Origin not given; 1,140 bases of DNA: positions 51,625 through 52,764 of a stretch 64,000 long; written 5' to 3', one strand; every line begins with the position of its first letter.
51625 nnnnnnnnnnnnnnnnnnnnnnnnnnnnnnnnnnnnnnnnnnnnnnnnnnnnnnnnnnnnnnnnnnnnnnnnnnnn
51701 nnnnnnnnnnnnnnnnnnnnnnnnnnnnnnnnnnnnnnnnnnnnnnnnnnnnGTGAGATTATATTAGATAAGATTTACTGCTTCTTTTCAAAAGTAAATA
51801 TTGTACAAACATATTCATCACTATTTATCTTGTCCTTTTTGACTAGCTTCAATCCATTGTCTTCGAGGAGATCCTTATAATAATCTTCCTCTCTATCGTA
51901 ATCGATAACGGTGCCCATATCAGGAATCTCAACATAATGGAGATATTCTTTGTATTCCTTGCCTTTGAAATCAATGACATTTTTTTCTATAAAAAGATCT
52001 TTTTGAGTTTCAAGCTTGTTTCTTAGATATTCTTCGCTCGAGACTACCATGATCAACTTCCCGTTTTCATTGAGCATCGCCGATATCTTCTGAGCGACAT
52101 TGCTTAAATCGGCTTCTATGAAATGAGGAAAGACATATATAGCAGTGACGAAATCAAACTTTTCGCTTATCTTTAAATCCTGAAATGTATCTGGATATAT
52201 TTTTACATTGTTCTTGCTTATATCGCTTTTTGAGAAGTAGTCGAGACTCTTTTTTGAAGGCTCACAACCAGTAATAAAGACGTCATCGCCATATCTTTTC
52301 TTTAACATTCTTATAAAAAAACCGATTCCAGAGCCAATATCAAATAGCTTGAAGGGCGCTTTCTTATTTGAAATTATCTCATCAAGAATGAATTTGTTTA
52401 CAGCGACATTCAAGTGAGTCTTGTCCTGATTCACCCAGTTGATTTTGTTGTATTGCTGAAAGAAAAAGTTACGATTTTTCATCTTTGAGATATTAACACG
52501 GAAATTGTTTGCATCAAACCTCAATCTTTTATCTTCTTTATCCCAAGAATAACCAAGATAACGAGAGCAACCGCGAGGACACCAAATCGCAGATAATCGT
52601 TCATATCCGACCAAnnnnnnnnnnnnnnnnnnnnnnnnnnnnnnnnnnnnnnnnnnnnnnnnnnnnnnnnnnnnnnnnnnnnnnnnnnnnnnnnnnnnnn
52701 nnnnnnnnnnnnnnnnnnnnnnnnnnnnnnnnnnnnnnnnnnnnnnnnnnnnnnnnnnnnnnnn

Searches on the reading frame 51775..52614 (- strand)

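Call 9: search_protein_families(library=pfam, proteins=[window:51775-52614:-], max_evalue=0.001)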
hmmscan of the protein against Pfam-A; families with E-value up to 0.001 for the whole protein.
window:51775-52614:- (279 aa): 7 families
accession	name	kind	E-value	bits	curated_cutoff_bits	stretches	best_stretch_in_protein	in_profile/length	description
PF13649.12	Methyltransf_25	-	7.6e-11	43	27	1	92-185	3-97/97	Methyltransferase domain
PF08241.18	Methyltransf_11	-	5e-10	40.3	21.2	1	92-189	2-95/95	Methyltransferase domain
PF08242.18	Methyltransf_12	-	8.1e-10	39.8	30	1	92-187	2-98/98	Methyltransferase domain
PF13489.12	Methyltransf_23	-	9.3e-09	35.7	27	1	83-259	19-163/164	Methyltransferase domain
PF13847.12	Methyltransf_31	-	5.6e-06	26.5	27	1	89-225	6-141/145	Methyltransferase domain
PF02353.26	CMAS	-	7.8e-06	25.8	27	1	88-213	64-189/273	Mycolic acid cyclopropane synthetase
PF05175.20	MTS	-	0.00024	21.2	23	1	86-203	31-152/170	Methyltransferase small domain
